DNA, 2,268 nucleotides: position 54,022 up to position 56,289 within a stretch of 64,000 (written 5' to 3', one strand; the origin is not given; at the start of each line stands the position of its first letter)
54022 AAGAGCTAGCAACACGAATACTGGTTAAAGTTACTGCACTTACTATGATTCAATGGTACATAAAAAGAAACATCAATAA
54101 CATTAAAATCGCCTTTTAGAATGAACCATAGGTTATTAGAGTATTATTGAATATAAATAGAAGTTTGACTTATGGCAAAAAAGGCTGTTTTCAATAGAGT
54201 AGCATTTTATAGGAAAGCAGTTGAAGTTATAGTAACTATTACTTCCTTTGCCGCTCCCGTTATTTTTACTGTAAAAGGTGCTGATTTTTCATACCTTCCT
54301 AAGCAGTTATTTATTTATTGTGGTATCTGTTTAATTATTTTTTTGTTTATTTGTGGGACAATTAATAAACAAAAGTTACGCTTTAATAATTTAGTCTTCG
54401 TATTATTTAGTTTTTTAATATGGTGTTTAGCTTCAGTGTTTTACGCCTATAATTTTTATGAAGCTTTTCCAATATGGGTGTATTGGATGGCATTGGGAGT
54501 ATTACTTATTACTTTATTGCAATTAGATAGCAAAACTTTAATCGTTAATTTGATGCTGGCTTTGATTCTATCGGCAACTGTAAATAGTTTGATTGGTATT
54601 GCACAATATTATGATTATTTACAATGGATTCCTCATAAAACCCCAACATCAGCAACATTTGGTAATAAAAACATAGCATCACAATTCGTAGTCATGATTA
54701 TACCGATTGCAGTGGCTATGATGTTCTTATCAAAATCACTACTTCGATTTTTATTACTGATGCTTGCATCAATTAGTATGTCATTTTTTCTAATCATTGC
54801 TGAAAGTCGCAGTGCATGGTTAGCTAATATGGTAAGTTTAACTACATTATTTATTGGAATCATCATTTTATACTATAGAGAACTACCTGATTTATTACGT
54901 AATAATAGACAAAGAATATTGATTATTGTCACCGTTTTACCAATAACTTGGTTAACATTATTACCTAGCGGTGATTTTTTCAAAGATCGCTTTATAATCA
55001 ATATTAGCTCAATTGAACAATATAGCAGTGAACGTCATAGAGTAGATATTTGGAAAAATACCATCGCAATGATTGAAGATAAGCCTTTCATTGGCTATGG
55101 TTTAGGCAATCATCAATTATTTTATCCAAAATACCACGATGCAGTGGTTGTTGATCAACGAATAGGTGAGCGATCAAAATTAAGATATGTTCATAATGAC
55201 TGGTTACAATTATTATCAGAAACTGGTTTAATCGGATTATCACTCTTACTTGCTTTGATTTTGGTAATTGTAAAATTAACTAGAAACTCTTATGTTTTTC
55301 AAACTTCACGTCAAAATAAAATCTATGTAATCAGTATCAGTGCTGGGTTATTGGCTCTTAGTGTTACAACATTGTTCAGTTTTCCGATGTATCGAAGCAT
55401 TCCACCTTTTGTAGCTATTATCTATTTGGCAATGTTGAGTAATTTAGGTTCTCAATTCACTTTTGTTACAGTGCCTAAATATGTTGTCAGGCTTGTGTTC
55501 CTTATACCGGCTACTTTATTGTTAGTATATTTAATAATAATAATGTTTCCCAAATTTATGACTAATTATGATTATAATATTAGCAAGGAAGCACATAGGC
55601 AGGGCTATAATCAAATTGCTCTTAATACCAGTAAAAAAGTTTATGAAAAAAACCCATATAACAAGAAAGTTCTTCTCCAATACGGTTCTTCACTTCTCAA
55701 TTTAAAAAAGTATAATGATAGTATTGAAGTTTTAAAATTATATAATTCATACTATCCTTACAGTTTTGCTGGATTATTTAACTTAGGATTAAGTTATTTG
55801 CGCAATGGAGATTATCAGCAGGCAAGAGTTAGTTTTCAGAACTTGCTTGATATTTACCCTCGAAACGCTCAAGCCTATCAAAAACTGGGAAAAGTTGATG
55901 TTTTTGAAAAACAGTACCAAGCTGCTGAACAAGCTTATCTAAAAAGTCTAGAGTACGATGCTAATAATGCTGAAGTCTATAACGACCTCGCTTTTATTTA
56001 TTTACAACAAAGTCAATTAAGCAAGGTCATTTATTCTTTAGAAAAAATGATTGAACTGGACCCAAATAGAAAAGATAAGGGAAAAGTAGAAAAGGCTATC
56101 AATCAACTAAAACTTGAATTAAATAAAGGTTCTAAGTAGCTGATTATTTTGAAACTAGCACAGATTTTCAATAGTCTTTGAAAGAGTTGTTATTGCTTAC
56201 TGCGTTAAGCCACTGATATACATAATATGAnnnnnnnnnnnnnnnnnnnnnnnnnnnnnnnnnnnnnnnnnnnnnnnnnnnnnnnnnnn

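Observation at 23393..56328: ~32.8-kb genomic island inserted into the 3' end of comM, bounded by a 68-bp perfect direct repeat and a displaced comM tail.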

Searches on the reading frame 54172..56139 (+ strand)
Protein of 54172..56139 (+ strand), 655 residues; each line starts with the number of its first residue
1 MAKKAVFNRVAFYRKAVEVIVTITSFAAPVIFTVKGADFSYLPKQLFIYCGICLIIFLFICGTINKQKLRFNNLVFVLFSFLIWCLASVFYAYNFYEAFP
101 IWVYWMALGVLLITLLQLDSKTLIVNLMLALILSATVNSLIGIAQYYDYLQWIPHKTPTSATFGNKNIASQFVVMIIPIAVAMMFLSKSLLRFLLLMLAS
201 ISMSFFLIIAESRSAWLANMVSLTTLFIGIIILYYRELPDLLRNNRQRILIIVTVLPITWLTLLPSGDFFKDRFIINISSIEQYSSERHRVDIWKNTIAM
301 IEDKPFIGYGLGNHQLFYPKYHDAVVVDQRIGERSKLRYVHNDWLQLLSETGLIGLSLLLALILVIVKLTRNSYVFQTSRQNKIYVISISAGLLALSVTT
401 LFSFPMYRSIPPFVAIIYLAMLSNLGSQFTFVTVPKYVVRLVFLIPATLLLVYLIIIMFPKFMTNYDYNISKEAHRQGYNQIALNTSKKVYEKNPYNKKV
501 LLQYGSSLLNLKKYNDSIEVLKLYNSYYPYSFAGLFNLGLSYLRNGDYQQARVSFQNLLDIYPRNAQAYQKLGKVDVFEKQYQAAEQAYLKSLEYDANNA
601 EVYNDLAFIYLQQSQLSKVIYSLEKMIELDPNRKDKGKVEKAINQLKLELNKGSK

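Call 9: search_protein_families(library=pfam, proteins=[window:54172-56139:+])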
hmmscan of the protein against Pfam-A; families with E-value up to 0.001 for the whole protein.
window:54172-56139:+ (655 aa): 14 families
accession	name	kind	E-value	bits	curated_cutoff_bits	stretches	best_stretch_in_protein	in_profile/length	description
PF04932.20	Wzy_C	-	2.5e-21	76.5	31.7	1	199-360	2-149/149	O-Antigen ligase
PF07719.23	TPR_2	-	1.1e-14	53.7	27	1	534-565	3-34/34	Tetratricopeptide repeat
PF13431.12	TPR_17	-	2.5e-14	52.7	24.4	1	588-617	1-30/34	Tetratricopeptide repeat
PF14559.12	TPR_19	-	9.7e-13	48.7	25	2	543-587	2-46/68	Tetratricopeptide repeat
PF00515.34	TPR_1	-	7.1e-12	45.1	27.8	1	534-565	3-34/34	Tetratricopeptide repeat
PF13424.12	TPR_12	-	7.9e-10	39.2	30.1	1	535-594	6-73/77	Tetratricopeptide repeat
PF13414.12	TPR_11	-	1.3e-09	38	26.8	1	539-575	1-37/42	TPR repeat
PF13181.12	TPR_8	-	1.5e-09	37.7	25.7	0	535-564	4-33/34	Tetratricopeptide repeat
PF13371.12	TPR_9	-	5.9e-07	29.8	35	0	579-644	8-73/73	Tetratricopeptide repeat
PF13428.12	TPR_14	-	1.3e-06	28.9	23.5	0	535-574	4-43/44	Tetratricopeptide repeat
PF13174.12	TPR_6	-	2.2e-06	28.4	26.3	1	535-564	3-32/33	Tetratricopeptide repeat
PF13432.12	TPR_16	-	5.8e-06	27.1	32.7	0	537-573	2-38/65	Tetratricopeptide repeat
PF23914.1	TPR_CcmH_CycH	-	1.1e-05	25.8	42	0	538-631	56-152/158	Cytochrome c-type biogenesis protein H TPR domain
PF11846.14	Wzy_C_2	-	0.00017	22.1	28.5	1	400-571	14-185/191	Virulence factor membrane-bound polymerase, C-terminal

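Call 21: search_protein_families(library=ncbifam, proteins=[window:54172-56139:+], max_evalue=0.01)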
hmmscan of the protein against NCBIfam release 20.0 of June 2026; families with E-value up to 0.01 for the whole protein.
window:54172-56139:+ (655 aa): 16 families
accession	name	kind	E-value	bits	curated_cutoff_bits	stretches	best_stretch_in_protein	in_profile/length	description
NF040959.1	MamA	equivalog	4.4e-16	58.9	200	1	465-630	38-203/204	magnetosome protein MamA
TIGR00947.1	2A73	equivalog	2.1e-14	53.4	366.4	1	95-428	89-422/425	IctB family putative bicarbonate transporter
TIGR02917.1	PEP_TPR_lipo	equivalog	6.5e-14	50.8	312.2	1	475-619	544-688/899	XrtA/PEP-CTERM system TPR-repeat protein PrsT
TIGR02521.1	type_IV_pilW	equivalog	3e-08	33.5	154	1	490-589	91-192/234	type IV pilus biogenesis/stability protein PilW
NF033920.0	C39_PA2778_fam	equivalog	3.3e-07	30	150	1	544-622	168-246/255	PA2778 family cysteine peptidase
TIGR03939.1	PGA_TPR_OMP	equivalog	1.6e-05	23.4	366.65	1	476-637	31-191/800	poly-beta-1,6 N-acetyl-D-glucosamine export porin PgaA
NF008520.0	PRK11447.1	equivalog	1.7e-05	22.8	858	1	542-615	361-434/1157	cellulose synthase complex outer membrane protein BcsC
TIGR02552.1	LcrH_SycD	equivalog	1.8e-05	24.5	104.8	1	535-645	21-131/136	SycD/LcrH family type III secretion system chaperone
NF033758.1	gliding_GltE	equivalog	2.1e-05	23.7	225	1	537-632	227-322/411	adventurous gliding motility TPR repeat lipoprotein GltE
NF033762.1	social_mot_Tgl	equivalog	6.6e-05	22.4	225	1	536-626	35-126/252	social motility TPR repeat lipoprotein Tgl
TIGR02795.1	tol_pal_ybgF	equivalog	0.00023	21.8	90.1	1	537-628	7-104/119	tol-pal system protein YbgF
NF007692.0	PRK10370.1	equivalog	0.00064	19.4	306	1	554-616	69-132/206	heme lyase NrfEFG subunit NrfG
NF008391.2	PRK11189.1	equivalog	0.002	17.6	250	0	586-633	85-132/297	lipoprotein NlpI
TIGR04510.1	mod_pep_cyc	subfamily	0.002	16.7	400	1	510-629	479-597/814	putative peptide modification system cyclase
NF052415.1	T3SS_chap_SctY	equivalog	0.0052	17.3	70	0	538-594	12-68/106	type III secretion apparatus assembly chaperone SctY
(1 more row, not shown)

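Call 50: find_homologous_proteins(query=window:54172-56139:+, max_evalue=1e-20)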
Query window:54172-56139:+ (655 aa): 6 proteins with E <= 1e-20 among 8000 candidates.
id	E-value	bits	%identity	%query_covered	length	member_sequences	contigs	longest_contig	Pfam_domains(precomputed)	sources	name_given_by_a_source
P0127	0.0e+0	1426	100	100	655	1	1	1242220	PF13431.13,PF23914.2,PF13414.13,PF13428.13,PF14559.13,PF13371.13,PF00515.35,PF13424.13,PF13432.13,PF13181.13,PF07719.24,PF13174.13,PF04932.21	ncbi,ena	-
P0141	5.3e-51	192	29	77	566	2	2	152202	PF13431.13,PF23914.2,PF13414.13,PF13176.13,PF13428.13,PF25064.2,PF13374.13,PF14559.13,PF13371.13,PF00515.35,PF13424.13,PF13432.13,PF13181.13,PF07719.24,PF13174.13,PF04932.21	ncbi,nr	ncbi:MAG: O-antigen ligase family protein [Proteobacteria bacterium]|nr:O-antigen ligase family prot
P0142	3.3e-40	156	28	79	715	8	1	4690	PF13181.13,PF07719.24,PF04932.21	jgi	-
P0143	6.0e-29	119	24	93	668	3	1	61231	PF13431.13,PF13414.13,PF13428.13,PF14559.13,PF13371.13,PF00515.35,PF13424.13,PF13432.13,PF13181.13,PF07719.24,PF13174.13,PF04932.21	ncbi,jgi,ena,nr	ncbi:MAG: hypothetical protein HN521_04820 [Candidatus Latescibacteria bacterium]|jgi:O-antigen liga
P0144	8.5e-26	109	25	86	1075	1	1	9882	PF04932.21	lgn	-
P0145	3.8e-25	107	24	76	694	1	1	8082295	PF13431.13,PF23914.2,PF13414.13,PF13176.13,PF13428.13,PF13374.13,PF07721.21,PF14559.13,PF13371.13,PF00515.35,PF12895.14,PF13424.13,PF13432.13,PF13181.13,PF07719.24,PF13174.13,PF04932.21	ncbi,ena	-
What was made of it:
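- Tried and rejected: The best hit is only 29% identical (call 50).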
